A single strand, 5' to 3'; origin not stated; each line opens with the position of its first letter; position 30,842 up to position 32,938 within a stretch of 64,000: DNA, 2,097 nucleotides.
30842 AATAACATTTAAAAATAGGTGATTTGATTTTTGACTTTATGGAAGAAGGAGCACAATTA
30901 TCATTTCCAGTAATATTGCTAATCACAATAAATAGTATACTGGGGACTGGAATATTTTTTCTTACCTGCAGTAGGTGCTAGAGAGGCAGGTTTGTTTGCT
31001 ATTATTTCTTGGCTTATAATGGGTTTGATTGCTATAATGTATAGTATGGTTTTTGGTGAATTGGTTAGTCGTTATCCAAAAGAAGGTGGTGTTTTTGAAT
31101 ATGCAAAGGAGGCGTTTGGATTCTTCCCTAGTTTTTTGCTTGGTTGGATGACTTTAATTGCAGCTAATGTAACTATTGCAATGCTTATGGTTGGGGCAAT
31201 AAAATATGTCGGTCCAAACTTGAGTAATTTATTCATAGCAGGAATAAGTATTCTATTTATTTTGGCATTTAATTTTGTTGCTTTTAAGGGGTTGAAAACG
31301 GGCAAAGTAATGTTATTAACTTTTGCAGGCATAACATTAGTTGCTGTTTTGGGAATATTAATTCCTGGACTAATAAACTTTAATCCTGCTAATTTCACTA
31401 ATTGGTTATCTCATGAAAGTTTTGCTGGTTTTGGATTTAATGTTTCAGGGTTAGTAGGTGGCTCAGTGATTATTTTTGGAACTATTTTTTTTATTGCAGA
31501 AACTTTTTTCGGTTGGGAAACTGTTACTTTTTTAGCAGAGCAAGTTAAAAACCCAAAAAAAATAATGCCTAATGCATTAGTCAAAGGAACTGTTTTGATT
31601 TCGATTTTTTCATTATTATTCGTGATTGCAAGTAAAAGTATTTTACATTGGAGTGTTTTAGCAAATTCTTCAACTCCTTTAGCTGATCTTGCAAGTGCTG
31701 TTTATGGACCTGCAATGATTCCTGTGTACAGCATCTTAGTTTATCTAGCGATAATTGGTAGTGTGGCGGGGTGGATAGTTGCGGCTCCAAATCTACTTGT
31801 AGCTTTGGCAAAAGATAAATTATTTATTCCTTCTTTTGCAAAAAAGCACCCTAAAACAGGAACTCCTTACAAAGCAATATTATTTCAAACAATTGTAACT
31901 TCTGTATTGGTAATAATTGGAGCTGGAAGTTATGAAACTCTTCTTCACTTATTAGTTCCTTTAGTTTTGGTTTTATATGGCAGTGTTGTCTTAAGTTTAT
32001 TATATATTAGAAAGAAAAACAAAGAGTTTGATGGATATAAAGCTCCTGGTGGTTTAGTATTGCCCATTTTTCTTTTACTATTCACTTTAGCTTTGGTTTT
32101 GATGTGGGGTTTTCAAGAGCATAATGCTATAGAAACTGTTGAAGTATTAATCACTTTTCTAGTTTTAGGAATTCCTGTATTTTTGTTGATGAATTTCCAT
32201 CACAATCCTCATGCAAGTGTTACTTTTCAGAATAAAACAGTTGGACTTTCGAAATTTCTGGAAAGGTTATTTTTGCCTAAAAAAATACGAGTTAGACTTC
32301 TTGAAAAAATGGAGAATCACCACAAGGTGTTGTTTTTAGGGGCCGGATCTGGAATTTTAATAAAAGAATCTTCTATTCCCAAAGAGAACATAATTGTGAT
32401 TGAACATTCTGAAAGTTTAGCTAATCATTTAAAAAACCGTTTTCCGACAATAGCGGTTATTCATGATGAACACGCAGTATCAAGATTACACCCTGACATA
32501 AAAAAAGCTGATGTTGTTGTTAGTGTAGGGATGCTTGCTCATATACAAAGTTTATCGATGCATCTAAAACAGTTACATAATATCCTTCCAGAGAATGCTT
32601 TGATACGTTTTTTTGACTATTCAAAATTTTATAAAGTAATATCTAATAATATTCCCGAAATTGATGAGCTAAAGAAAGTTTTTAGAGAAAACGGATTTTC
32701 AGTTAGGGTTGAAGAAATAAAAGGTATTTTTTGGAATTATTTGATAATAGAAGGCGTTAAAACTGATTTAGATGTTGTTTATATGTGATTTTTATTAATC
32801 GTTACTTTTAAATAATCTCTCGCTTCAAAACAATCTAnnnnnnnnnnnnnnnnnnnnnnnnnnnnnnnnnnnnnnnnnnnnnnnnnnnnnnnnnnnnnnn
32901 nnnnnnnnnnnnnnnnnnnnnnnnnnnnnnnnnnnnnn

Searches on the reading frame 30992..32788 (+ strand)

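Call 10: search_protein_families(library=pfam, proteins=[window:30992-32788:+], max_evalue=0.1)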
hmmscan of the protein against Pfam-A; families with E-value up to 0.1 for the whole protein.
window:30992-32788:+ (598 aa): 7 families
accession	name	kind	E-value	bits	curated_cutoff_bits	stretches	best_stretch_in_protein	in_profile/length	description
PF13520.12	AA_permease_2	-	4.5e-34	118.5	27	1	3-392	32-423/427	Amino acid permease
PF00324.27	AA_permease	-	2.2e-30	106.2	24.6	1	3-412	31-465/470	Amino acid permease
PF13489.12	Methyltransf_23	-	9.9e-07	29.1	27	1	431-543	11-119/164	Methyltransferase domain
PF13649.12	Methyltransf_25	-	0.0046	18.1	27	1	446-532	1-93/97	Methyltransferase domain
PF24456.1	RHD_RETREG1-3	-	0.014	15.4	27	1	85-128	102-145/184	RETREG1-3/ARL6IP-like, N-terminal reticulon-homology domain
PF08241.18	Methyltransf_11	-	0.031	15.4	21.2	1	449-535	3-90/95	Methyltransferase domain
PF08242.18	Methyltransf_12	-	0.065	14.4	30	0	449-536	3-96/98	Methyltransferase domain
